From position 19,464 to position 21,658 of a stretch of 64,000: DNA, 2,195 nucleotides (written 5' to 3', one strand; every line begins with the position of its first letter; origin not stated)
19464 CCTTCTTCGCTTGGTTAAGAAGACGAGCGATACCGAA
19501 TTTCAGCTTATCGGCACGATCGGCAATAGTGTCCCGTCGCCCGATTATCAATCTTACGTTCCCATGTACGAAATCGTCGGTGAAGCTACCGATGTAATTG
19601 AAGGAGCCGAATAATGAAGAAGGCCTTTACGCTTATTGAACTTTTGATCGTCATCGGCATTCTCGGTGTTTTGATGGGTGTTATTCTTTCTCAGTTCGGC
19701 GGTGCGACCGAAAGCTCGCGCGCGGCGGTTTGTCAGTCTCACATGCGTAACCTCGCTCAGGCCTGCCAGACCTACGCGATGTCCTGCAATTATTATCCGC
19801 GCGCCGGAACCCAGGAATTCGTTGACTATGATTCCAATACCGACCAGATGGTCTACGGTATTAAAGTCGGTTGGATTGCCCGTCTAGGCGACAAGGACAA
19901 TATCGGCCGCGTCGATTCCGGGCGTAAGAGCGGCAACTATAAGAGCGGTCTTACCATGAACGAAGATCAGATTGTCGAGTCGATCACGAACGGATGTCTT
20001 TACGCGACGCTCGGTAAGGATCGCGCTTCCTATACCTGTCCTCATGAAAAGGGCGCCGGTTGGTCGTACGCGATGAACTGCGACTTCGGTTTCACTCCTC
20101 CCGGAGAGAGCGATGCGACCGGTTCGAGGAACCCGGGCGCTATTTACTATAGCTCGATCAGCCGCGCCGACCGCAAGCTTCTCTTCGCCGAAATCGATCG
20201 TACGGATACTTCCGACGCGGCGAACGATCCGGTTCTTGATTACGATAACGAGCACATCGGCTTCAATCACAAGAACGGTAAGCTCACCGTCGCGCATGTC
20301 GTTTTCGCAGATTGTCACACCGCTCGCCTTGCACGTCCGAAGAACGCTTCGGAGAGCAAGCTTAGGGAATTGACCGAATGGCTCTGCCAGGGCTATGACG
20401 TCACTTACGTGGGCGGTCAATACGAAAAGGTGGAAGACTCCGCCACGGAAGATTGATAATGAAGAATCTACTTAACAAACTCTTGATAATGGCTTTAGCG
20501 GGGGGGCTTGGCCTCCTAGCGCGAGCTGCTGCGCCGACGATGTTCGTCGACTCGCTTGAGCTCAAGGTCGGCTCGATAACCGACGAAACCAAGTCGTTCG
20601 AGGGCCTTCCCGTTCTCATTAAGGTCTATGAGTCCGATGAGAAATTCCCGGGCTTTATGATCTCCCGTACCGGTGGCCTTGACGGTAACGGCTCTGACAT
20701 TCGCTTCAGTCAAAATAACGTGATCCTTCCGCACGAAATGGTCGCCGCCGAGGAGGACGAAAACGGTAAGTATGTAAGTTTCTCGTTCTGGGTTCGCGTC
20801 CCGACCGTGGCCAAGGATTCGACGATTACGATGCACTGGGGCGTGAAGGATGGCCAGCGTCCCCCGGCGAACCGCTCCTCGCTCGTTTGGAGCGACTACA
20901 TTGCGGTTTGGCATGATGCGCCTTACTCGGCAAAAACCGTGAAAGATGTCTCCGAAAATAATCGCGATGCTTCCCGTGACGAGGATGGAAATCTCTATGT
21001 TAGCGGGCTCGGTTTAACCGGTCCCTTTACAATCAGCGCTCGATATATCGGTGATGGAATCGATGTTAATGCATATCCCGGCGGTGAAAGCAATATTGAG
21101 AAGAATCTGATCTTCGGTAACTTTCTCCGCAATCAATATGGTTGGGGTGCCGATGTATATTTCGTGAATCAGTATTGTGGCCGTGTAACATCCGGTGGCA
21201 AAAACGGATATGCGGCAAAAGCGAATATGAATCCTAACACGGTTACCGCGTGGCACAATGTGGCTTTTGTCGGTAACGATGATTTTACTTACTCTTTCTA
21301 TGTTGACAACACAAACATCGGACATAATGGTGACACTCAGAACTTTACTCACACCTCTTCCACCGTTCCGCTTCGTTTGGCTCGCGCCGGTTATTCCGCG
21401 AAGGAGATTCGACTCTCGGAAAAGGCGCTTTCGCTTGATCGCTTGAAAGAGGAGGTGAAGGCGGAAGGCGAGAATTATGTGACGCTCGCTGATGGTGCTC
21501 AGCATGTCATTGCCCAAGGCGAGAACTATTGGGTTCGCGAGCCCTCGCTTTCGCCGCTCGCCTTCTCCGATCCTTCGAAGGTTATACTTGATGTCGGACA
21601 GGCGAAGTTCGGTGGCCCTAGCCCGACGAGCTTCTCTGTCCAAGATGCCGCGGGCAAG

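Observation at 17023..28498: Translationally coupled trio: 863-aa secreted protein, pseudopilin, and a ~2,679-aa lectin-domain giant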

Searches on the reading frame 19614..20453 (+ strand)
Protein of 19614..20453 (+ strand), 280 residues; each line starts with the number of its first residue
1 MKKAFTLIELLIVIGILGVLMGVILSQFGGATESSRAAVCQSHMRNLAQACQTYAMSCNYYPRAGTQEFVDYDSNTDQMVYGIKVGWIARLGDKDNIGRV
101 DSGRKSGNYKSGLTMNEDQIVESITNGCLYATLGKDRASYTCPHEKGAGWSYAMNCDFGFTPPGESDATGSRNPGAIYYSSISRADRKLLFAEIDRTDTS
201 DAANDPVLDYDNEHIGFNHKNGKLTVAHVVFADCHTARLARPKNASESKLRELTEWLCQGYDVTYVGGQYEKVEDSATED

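Call 8: search_protein_families(library=pfam, proteins=[window:19614-20453:+], max_evalue=0.1)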
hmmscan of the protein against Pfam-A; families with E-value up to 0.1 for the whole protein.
window:19614-20453:+ (280 aa): 3 families
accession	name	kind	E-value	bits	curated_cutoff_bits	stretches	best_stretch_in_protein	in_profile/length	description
PF07963.17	N_methyl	-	7.9e-06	25.7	21.2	1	2-25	4-27/27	Prokaryotic N-terminal methylation motif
PF07596.16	SBP_bac_10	-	0.0022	18.6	23.3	1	33-89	5-54/268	Protein of unknown function (DUF1559)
PF23934.1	DUF7270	-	0.086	12.9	27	0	9-88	12-95/212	Domain of unknown function (DUF7270)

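Call 9: search_protein_families(library=ncbifam, proteins=[window:19614-20453:+], max_evalue=0.1)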
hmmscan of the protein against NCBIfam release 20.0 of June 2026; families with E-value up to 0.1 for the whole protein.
window:19614-20453:+ (280 aa): 9 families
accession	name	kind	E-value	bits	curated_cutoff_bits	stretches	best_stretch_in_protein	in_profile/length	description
TIGR01710.1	typeII_sec_gspG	equivalog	6.9e-09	35.8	88.85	1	4-64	2-62/134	type II secretion system major pseudopilin GspG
TIGR01708.2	typeII_sec_gspH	equivalog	4.4e-06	26.8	80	1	4-48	3-47/169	type II secretion system minor pseudopilin GspH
TIGR02532.1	IV_pilin_GFxxxE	domain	1.1e-05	25.1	16.3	1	3-25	2-24/24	prepilin-type N-terminal cleavage/methylation domain-containing protein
NF041013.1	T4P_ComGE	equivalog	4.1e-05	23.6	49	1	2-54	3-56/83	competence type IV pilus minor pilin ComGE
NF040999.1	pilin_ComGC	equivalog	5.5e-05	23.3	75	1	2-62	1-61/84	competence type IV pilus major pilin ComGC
TIGR02596.1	TIGR02596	subfamily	0.00016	21.8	70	1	5-53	1-50/196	Verru_Chthon cassette protein D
NF040982.1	ComGD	equivalog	0.0015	18.9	70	1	2-57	1-56/139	competence type IV pilus minor pilin ComGD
NF041775.1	typeIV_PilA_Myxo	equivalog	0.0053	16.7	400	1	3-53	11-61/214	type IV pilin protein PilA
TIGR02599.1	TIGR02599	subfamily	0.0084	15.4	256.5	1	4-38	1-35/361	Verru_Chthon cassette protein C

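Call 40: find_homologous_proteins(query=window:19701-20453:+, max_evalue=0.001)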
Query window:19701-20453:+ (251 aa): 204 proteins with E <= 0.001 among 517 candidates; the best 120 are listed.
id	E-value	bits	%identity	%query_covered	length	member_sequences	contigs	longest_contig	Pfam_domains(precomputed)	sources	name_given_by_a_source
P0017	8.0e-153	525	89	100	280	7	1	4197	PF07963.18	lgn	-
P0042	5.2e-152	522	90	100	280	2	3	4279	PF07963.18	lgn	-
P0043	4.4e-132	457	79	100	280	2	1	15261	PF07963.18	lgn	-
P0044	1.0e-126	440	76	100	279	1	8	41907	PF07963.18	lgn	-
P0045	1.2e-117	410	72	100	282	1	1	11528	PF07963.18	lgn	-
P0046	1.8e-69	252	53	100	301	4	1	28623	PF07963.18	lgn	-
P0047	2.1e-67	245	53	100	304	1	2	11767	PF07963.18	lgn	-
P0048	5.2e-67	244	52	100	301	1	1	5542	-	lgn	-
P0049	1.9e-66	242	52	100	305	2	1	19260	PF07963.18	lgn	-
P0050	5.4e-65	237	49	100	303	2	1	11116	PF07963.18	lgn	-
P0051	2.3e-56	209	45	98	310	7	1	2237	PF07963.18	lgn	-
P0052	4.4e-43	166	41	98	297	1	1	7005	-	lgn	-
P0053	2.4e-40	157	36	99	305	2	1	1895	PF07963.18,PF07596.17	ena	-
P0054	2.6e-39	153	36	98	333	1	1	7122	PF07963.18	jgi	-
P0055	6.3e-38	149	37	98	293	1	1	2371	-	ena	-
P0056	7.4e-38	148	39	100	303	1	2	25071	PF07963.18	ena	-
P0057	2.3e-37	147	35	100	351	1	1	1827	PF07963.18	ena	-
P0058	5.1e-37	146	41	100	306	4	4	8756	PF07963.18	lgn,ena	-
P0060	1.1e-36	145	34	98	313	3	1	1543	PF07963.18,PF07596.17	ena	-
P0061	1.2e-36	145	32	98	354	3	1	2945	PF07963.18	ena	-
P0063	4.2e-36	143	40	100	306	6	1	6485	PF07963.18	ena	-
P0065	9.4e-36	142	38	100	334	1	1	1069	PF07963.18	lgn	-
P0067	1.3e-34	138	35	98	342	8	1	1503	PF07963.18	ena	-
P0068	1.4e-34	138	37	98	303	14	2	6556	PF07963.18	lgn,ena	-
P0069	8.4e-34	135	38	98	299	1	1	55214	PF07963.18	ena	-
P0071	1.7e-33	134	36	96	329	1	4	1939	PF07596.17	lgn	-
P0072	4.3e-33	133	39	98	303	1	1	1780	PF07963.18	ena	-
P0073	5.0e-33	133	37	97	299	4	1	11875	PF07963.18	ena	-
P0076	8.6e-33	132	35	98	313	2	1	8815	PF07963.18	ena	-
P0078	1.2e-32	131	37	98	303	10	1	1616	PF07596.17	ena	-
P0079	1.4e-32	131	35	98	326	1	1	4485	PF07963.18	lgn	-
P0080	1.7e-32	131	35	97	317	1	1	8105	PF07963.18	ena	-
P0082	2.3e-32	130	34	100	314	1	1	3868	PF07963.18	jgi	-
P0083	2.3e-32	130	38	97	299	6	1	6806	PF07963.18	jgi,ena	-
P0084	2.7e-32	130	36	98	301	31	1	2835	PF07963.18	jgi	jgi:prepilin-type N-terminal cleavage/methylation domain-containing protein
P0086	8.5e-32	129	35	99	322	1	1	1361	PF07963.18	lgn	-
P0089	1.1e-31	128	35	97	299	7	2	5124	PF07963.18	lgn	-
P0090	1.7e-31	128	37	98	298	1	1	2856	PF07963.18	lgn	-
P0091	1.9e-31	128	36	96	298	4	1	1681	PF07963.18,PF07596.17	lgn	-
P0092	3.1e-31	127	36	96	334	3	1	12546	PF07596.17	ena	-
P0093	4.2e-31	126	35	98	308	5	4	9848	PF07963.18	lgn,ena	-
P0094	5.6e-31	126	38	100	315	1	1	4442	PF07963.18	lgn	-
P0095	6.9e-31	126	36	98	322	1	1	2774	PF07963.18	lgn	-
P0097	7.2e-31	126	35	100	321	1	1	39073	PF07963.18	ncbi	ncbi:MAG: type II secretion system protein [Kiritimatiellia bacterium]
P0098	1.4e-30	125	32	100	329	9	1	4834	PF07963.18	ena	-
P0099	1.6e-30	124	35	98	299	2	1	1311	PF07963.18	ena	-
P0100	1.6e-30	124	34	97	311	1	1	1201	PF07963.18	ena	-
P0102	2.8e-30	124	37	100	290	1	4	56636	-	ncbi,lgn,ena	-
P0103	3.4e-30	123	36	97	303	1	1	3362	PF07963.18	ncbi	-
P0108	1.2e-29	122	34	98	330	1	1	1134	PF07963.18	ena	-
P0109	1.3e-29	121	33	98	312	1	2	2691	PF07963.18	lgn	-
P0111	2.2e-29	121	33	98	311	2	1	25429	PF07963.18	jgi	-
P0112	2.8e-29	120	34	100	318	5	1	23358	PF07963.18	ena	-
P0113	2.8e-29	120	35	96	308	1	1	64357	PF07963.18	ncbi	-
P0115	4.1e-29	120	33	99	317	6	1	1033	PF07963.18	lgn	-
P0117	5.6e-29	119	37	98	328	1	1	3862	PF07963.18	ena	-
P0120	8.2e-29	119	36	97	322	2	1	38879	PF07963.18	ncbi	-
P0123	1.5e-28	118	34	100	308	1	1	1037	PF07963.18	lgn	-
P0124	1.7e-28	118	34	97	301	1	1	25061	PF07963.18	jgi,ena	-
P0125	2.3e-28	117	33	100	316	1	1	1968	PF07963.18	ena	-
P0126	3.3e-28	117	34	100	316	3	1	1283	PF07963.18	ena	-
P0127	5.2e-28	116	33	97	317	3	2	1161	PF07963.18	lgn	-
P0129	1.2e-27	115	32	98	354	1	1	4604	PF07963.18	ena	-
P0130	1.9e-27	114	34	96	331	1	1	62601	PF07963.18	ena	-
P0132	2.4e-27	114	33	100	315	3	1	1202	PF07963.18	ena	-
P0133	2.8e-27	114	35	98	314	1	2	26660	PF07963.18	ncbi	-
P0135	9.9e-27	112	34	99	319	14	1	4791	PF07963.18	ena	-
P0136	1.2e-26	112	34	98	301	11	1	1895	PF07963.18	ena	-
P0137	1.2e-26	112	34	98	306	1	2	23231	PF07963.18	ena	-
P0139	1.5e-26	111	34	98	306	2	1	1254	PF07963.18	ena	-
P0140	1.6e-26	111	34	98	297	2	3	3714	PF07963.18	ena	-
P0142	1.6e-26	111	34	98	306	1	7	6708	PF07963.18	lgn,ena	-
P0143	1.8e-26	111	38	100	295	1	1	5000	PF07963.18,PF07596.17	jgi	-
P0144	1.9e-26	111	33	100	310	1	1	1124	PF07963.18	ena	-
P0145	2.3e-26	111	34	98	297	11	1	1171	PF07963.18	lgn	-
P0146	2.4e-26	111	38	98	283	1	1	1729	PF07596.17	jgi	-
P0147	2.8e-26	111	32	100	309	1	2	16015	PF07963.18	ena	-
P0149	3.6e-26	110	33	98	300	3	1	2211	PF07963.18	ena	-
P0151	7.5e-26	109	35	98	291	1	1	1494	PF07963.18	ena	-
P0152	8.4e-26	109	33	100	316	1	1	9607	PF07963.18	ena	-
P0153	8.4e-26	109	33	98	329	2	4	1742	PF07963.18,PF07596.17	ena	-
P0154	8.8e-25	106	34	98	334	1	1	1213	PF07963.18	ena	-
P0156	3.7e-24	104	34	98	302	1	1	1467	PF07963.18,PF07596.17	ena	-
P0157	4.0e-24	103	34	98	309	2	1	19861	PF07963.18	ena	-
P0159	7.9e-24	103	34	98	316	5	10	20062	PF07963.18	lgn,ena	-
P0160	1.6e-23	101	34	98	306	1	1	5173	PF07963.18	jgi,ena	-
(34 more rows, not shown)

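Call 42: find_encoding_contigs(protein=P0056, flank=10000, max_places=2)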
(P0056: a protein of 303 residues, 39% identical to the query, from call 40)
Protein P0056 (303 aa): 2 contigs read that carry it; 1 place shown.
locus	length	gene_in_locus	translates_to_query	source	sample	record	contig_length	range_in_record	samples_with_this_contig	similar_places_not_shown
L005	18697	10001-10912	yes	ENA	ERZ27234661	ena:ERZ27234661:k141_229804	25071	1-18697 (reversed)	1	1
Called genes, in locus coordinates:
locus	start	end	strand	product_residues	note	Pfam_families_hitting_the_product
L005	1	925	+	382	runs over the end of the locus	PF13439:Glyco_transf_4, PF00534:Glycos_transf_1, PF13692:Glyco_trans_1_4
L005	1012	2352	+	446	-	PF28597:T2SSF_N, PF00482:T2SSF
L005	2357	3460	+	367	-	PF07963:N_methyl (weak)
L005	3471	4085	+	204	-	PF07963:N_methyl (weak)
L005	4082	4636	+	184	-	PF07963:N_methyl (faint)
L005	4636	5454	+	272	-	PF07963:N_methyl (weak)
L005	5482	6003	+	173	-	-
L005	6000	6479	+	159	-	PF07963:N_methyl (weak)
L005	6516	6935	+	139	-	-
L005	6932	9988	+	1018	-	-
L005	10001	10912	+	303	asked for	PF07963:N_methyl (weak)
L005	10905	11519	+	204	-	PF00072:Response_reg, PF00196:GerE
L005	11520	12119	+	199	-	PF00625:Guanylate_kin, PF13671:AAA_33 (faint)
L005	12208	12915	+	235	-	PF01027:Bax1-I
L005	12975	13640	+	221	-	PF00733:Asn_synthase (weak), PF02540:NAD_synthase, PF06508:QueC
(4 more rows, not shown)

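Call 43: find_encoding_contigs(protein=P0069, flank=10000, max_places=2)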
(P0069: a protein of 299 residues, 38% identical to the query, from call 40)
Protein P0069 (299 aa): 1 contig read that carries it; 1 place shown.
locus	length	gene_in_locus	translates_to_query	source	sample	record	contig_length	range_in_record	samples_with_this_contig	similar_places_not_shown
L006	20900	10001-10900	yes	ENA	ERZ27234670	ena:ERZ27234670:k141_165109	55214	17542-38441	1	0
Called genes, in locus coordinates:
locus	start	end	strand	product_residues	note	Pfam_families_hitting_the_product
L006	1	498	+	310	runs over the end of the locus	PF01261:AP_endonuc_2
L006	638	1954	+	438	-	PF28597:T2SSF_N, PF00482:T2SSF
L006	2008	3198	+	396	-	PF08334:T2SSG (faint)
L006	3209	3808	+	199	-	PF07963:N_methyl (weak)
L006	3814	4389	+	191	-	PF07963:N_methyl (weak)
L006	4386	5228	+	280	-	PF07963:N_methyl (faint)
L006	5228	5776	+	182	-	-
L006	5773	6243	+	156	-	-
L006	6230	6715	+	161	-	-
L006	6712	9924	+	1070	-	-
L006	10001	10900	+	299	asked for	PF07963:N_methyl (weak)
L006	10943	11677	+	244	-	PF01746:tRNA_m1G_MT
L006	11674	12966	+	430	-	PF22842:Pel9A-like_beta_helix (faint)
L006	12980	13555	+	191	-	-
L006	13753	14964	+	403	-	PF00009:GTP_EFTU, PF03144:GTP_EFTU_D2, PF03143:GTP_EFTU_D3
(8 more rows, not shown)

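Call 44: find_encoding_contigs(protein=P0102, flank=10000, max_places=2)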
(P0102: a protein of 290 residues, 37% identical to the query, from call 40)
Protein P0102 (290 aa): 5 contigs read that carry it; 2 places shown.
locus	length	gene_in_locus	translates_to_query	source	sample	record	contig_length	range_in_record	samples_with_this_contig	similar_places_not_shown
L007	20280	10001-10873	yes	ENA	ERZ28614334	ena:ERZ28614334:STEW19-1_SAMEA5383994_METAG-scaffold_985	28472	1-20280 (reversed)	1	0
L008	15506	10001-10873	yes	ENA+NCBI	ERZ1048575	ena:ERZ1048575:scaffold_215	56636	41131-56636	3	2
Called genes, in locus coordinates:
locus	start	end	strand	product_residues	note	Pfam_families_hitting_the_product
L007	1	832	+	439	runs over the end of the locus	-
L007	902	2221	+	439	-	PF28597:T2SSF_N, PF00482:T2SSF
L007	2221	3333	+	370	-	PF07963:N_methyl (weak)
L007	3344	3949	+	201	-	PF07963:N_methyl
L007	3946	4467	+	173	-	PF07963:N_methyl (weak)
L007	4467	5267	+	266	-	PF07963:N_methyl (weak)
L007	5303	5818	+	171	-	-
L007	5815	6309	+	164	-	-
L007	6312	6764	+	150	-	PF07963:N_methyl (weak)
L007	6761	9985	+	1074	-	-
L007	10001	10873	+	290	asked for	-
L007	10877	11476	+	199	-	PF00072:Response_reg, PF00196:GerE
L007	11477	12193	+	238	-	PF01026:TatD_DNase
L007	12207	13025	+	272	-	PF08543:Phos_pyr_kin, PF00294:PfkB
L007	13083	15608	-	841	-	PF00521:DNA_topoisoIV, PF03989:DNA_gyraseA_C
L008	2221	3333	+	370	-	PF07963:N_methyl (weak)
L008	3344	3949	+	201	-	PF07963:N_methyl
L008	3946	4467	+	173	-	PF07963:N_methyl (weak)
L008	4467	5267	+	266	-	PF07963:N_methyl (weak)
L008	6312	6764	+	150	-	PF07963:N_methyl (weak)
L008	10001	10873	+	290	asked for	-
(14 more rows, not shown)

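Call 80: search_solved_structures(query=A5, max_evalue=1)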
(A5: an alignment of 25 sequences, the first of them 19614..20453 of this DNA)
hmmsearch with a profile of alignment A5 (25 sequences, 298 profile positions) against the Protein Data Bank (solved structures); distinct sequences matched with E-value up to 1: 23.
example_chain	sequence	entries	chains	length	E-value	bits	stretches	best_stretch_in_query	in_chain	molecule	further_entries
7tgg_A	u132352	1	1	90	4.5e-12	49.6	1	2-62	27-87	Geopilin domain 1 protein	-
9egp_A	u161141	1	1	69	8.7e-12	48.6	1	2-62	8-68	Geopilin domain 1 protein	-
2m7g_A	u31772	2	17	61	8.2e-11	45.4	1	5-62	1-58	Geopilin domain 1 protein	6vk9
8pfb_G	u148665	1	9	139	2.4e-09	40.6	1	5-102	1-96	Type IV pilin PilE1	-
8tj2_C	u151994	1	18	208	9.1e-08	35.4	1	5-62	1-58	Type IV major pilin protein PilA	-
5wda_A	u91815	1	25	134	1e-07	35.2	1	5-66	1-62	General secretion pathway protein G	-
8p3b_A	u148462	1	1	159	4.9e-07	33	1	5-100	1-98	Fimbrial protein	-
5kua_A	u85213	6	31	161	1.1e-06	31.8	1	5-104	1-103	pilin | Neisseria meningitidis PilE variant SB-GATDH | Neisseria meningitidis PilE, SB-DATDH variant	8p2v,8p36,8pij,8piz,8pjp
2hi2_A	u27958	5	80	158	4.3e-06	29.9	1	5-83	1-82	Fimbrial protein | PilA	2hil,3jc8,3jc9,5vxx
1ay2_A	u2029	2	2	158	7e-06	29.2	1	5-75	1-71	TYPE 4 PILIN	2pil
6xxd_A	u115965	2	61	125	7.3e-06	29.2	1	5-61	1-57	PilA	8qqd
9laa_A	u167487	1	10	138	3.3e-05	27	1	3-30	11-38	Type IV pilin protein PilA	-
6xxe_A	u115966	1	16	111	4.7e-05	26.5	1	5-50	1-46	Uncharacterized protein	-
8qqj_J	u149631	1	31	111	9.7e-05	25.5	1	5-49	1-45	Type IV narrow pilus major component PilA5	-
1oqw_A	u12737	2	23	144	0.00014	24.9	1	5-39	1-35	Fimbrial protein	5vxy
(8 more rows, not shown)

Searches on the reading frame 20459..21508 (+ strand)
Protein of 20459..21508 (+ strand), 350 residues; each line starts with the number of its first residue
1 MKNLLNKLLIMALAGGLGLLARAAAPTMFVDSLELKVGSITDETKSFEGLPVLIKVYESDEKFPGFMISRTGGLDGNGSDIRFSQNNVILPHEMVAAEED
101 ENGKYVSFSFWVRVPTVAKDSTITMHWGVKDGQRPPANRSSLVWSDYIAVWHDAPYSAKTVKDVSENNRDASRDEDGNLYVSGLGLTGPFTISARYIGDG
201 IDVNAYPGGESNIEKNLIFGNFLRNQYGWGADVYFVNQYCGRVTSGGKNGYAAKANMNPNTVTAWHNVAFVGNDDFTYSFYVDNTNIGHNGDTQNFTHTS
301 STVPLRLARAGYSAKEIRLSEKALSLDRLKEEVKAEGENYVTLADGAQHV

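Call 54: search_protein_families(library=pfam, max_evalue=1, proteins=[window:20459-21508:+])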
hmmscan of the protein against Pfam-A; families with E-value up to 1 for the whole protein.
window:20459-21508:+ (350 aa): 2 families
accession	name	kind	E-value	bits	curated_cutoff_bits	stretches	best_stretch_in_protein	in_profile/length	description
PF13385.13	Laminin_G_3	-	0.00016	22.3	27.6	1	228-310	44-124/151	Concanavalin A-like lectin/glucanases superfamily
PF10102.14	DUF2341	-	0.083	13.8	23.4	1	77-128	1-51/84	Domain of unknown function (DUF2341)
